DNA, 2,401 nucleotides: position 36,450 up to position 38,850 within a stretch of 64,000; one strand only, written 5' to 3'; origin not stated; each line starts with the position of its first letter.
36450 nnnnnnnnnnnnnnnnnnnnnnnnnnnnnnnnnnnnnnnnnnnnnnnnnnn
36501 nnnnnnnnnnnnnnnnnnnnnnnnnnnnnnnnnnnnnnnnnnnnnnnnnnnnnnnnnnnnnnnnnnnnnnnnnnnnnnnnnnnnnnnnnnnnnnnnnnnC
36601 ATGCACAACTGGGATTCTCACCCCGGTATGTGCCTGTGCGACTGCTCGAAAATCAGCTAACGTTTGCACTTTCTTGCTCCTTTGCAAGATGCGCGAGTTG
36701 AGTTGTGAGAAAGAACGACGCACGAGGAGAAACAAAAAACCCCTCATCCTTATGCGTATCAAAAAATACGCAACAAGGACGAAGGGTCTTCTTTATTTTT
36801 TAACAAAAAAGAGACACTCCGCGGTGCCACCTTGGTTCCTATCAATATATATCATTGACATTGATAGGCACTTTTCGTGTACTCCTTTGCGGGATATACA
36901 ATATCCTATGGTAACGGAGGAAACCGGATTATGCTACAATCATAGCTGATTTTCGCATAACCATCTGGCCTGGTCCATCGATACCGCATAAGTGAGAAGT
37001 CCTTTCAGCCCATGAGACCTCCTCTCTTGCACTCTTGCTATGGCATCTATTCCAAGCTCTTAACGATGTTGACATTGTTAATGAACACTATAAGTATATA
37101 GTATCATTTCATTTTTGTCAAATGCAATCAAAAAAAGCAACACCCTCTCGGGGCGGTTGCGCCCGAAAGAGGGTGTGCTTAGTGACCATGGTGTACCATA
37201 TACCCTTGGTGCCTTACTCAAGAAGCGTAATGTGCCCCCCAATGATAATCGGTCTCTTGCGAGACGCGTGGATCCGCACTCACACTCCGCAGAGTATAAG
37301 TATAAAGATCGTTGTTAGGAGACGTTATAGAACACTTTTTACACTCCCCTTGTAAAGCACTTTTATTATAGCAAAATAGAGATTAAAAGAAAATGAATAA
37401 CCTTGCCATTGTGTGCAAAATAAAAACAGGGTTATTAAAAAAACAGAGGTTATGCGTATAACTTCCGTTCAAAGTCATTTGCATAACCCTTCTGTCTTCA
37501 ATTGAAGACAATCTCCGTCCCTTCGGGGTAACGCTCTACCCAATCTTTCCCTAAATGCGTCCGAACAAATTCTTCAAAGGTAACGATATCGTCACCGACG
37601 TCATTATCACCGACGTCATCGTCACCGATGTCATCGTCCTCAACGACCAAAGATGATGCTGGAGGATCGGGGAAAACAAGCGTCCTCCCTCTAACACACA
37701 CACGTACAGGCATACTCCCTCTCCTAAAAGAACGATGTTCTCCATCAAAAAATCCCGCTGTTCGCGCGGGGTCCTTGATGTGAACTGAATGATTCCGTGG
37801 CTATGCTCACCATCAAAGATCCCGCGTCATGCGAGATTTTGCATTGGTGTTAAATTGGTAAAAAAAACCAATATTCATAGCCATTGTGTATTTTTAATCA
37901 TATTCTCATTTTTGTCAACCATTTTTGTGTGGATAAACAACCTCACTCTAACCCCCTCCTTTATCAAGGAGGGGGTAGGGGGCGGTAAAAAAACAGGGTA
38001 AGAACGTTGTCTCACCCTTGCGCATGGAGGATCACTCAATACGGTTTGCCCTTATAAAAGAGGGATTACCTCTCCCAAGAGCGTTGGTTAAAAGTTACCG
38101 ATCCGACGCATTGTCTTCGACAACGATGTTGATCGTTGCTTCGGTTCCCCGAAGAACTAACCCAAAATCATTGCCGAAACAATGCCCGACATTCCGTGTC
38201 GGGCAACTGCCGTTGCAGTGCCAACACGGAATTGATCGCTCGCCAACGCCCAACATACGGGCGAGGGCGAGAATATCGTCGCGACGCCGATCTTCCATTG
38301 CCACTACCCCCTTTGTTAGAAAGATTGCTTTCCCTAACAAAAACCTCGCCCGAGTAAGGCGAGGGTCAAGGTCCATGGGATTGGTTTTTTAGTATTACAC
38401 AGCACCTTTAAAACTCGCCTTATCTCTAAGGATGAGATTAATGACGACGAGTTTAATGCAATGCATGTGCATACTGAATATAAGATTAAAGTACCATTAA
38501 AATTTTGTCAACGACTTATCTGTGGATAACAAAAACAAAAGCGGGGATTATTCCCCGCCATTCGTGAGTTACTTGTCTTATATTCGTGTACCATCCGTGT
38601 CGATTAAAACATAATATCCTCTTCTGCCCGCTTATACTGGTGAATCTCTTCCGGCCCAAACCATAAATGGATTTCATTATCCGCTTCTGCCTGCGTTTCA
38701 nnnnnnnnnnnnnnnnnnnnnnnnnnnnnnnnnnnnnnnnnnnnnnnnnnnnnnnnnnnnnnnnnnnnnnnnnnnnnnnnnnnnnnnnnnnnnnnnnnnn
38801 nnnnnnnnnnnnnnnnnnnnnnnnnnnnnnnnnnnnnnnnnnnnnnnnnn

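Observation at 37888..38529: Consensus DnaA boxes fused to -35 elements at three minus-strand promoters, including nrdR-nrdJ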

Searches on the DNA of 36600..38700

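Call 21: search_rna_families(source=window, start=36600, end=38700, threshold=evalue, max_evalue=10, show_alignments=3)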
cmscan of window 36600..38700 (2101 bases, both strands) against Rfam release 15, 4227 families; matches with E-value up to 10: 26.
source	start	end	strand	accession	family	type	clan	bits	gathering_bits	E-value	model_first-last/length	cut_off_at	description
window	36772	37063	-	RF00230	T-box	Cis-reg; leader;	-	75.1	93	6.5e-16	1-219/219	no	T-box leader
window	36729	36798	-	RF04157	MIR9486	Gene; miRNA;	-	25.5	100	0.026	1-119/119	no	MIR9486 microRNA precursor family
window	36740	36833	-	RF02397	sau-5971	Gene; sRNA;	-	24.8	90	0.15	1-96/96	no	Staphylococcus sRNA sau-5971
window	36722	36806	-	RF03880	mir-1684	Gene; miRNA;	-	24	60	0.079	1-87/87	no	mir-1684 microRNA precursor family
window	36727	36801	-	RF03637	mir-5879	Gene; miRNA;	-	23.9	97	0.036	1-76/76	no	mir-5879 microRNA precursor family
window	37931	37998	+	RF02993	ilvH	Cis-reg;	-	22.6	55.1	0.16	1-68/68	no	ilvH RNA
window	36728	36802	-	RF03216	mir-BART10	Gene; miRNA;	-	22.4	70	1.2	1-80/80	no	mir-BART10 microRNA precursor family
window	38459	38563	+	RF00082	SraG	Gene; sRNA;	-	21.4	50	0.87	1-177/177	no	SraG RNA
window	37447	37597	-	RF01476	rliF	Gene; sRNA;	-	21.1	60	1.2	1-220/220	no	Listeria sRNA rliF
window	36731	36854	-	RF01659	ceN86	Gene; snRNA; snoRNA; CD-box;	-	20.2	40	1.1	1-124/124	no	Caenorhabditis snoRNA ceN86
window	38536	38586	-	RF02703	AsxR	Gene; sRNA;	-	20.2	63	6.1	1-53/53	no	Anti stx2 sRNA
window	37745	37818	-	RF00513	Trp_leader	Cis-reg; leader;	-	19.6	41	0.83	1-100/100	no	Tryptophan operon leader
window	38533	38635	-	RF02343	ar9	Gene; sRNA;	-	18.4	45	6.2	1-149/149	no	Alphaproteobacterial sRNA ar9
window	36731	36795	-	RF04291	mir-368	Gene; miRNA;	CL00149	18.1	58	4.9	1-72/72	no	mir-368 microRNA precursor family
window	36664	36817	+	RF02157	NPPA-AS1_2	Gene; lncRNA;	-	17.9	60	8.1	1-150/150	no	NPPA antisense RNA 1 conserved region 2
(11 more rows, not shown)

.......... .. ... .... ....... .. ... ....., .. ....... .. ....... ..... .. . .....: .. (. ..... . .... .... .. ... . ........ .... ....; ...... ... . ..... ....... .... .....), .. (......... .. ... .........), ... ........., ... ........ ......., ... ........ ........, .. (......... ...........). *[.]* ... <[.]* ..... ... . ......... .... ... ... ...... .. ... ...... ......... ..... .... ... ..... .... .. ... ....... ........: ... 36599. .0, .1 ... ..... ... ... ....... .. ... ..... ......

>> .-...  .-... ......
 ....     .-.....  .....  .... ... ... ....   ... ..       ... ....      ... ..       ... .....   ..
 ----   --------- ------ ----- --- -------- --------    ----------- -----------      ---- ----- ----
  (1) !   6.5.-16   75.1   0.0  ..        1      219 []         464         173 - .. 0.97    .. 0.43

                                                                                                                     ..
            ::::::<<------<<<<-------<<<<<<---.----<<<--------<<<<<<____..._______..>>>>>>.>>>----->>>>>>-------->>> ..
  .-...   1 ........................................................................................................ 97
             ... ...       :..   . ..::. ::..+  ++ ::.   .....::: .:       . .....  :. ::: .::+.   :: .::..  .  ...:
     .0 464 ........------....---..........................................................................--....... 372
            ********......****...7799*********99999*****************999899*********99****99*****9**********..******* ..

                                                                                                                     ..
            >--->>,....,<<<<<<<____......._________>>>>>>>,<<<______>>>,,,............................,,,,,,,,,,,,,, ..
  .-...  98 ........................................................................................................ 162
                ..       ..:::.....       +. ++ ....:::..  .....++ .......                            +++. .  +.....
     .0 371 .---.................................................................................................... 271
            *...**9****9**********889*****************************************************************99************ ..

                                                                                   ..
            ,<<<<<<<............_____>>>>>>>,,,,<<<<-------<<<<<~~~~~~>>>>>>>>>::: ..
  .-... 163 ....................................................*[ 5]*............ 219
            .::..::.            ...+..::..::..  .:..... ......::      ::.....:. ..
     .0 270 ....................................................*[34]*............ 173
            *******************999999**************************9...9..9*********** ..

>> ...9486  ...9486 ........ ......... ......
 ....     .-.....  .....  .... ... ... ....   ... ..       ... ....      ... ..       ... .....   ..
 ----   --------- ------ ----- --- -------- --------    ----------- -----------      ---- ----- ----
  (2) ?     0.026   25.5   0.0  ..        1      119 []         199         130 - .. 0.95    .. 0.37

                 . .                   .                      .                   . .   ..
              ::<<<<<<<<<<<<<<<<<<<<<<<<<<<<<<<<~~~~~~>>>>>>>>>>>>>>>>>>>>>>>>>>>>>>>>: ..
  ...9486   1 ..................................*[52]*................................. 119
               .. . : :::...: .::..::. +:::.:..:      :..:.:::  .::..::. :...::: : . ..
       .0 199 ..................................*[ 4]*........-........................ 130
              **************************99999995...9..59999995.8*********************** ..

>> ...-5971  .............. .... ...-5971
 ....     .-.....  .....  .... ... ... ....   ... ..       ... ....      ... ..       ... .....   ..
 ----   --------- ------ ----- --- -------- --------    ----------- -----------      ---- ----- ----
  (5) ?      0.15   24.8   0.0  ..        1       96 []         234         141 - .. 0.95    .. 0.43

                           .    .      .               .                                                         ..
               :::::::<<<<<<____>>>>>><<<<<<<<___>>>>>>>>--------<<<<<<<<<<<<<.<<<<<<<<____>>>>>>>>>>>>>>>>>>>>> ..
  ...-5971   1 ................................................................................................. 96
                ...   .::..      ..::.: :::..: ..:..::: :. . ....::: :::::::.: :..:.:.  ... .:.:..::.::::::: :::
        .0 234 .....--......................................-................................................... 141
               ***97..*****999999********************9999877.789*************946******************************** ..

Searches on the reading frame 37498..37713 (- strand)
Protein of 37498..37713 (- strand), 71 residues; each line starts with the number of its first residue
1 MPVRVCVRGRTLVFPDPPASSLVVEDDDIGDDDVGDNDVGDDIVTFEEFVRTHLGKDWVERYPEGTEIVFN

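Call 11: search_protein_families(library=pfam, max_evalue=0.01, proteins=[window:37498-37713:-])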
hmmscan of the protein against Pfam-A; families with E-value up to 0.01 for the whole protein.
window:37498-37713:- (71 aa): 0 families

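Call 12: find_encoding_contigs(protein=window:37498-37713:-, flank=3000, max_places=6)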
Protein window:37498-37713:- (71 aa): 24 contigs read that carry it; 6 places shown.
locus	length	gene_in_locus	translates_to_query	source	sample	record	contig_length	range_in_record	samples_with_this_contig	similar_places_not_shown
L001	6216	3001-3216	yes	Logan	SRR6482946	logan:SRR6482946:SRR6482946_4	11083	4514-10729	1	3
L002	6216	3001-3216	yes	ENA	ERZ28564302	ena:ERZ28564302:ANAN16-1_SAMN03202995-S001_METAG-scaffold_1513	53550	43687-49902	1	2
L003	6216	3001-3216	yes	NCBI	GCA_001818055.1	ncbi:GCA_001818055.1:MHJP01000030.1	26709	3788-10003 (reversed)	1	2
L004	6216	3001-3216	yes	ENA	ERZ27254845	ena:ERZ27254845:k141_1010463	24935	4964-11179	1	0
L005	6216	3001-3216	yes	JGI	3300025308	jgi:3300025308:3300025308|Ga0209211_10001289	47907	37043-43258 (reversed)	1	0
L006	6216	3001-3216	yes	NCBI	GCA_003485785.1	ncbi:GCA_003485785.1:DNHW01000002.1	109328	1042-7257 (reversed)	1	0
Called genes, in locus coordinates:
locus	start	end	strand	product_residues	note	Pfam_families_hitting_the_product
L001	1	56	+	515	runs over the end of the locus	PF13567:DUF4131, PF03772:Competence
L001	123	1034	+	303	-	PF00753:Lactamase_B, PF12706:Lactamase_B_2 (weak)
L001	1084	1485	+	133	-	PF00072:Response_reg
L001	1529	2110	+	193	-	PF00334:NDK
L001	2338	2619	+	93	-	-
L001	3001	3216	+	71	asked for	-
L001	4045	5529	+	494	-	PF04715:, PF00425:Chorismate_bind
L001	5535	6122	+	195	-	PF00117:GATase, PF07722:Peptidase_C26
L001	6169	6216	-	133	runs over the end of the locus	?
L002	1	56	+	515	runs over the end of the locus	PF13567:DUF4131, PF03772:Competence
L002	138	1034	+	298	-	PF00753:Lactamase_B, PF12706:Lactamase_B_2 (weak)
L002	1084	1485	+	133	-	PF00072:Response_reg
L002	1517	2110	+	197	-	PF00334:NDK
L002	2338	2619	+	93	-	-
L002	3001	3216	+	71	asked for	-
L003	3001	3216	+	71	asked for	-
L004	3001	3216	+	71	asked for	-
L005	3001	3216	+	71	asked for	-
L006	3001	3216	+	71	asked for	-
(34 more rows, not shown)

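Call 14: find_homologous_proteins(query=window:37498-37713:-, max_evalue=0.01)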
Query window:37498-37713:- (71 aa): 1 proteins with E <= 0.01 among 1 candidates.
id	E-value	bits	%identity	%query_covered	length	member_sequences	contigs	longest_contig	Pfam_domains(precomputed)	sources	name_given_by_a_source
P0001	6.6e-41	155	100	100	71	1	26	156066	-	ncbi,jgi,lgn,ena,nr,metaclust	ncbi:MAG: hypothetical protein A3H59_01125 [Candidatus Jacksonbacteria bacterium RIFCSPLOWO2_02_FULL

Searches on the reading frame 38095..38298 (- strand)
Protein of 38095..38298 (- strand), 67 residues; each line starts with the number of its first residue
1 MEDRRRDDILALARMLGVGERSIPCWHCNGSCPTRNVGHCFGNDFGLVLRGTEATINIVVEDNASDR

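Call 11: search_protein_families(library=pfam, max_evalue=0.01, proteins=[window:38095-38298:-])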
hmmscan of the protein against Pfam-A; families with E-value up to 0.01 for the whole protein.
window:38095-38298:- (67 aa): 0 families

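Call 15: find_homologous_proteins(query=window:38095-38298:-, max_evalue=0.01)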
Query window:38095-38298:- (67 aa): 1 proteins with E <= 0.01 among 1 candidates.
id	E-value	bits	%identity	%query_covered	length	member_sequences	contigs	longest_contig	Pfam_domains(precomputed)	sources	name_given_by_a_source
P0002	7.3e-40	151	100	100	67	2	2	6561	-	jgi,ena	-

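Call 60: search_protein_representatives(protein=window:38095-38298:-)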
Query: 67 residues. Proteins with E-value up to 0.001 (for the whole library): 3; up to 1e-10: 1; up to 1e-30: 1. The best 3 are listed.
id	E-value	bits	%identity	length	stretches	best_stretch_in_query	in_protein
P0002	2.3e-40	151.4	100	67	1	1-67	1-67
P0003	1.4e-08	50.8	50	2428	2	13-28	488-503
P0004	1.1e-07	48.0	49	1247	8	12-28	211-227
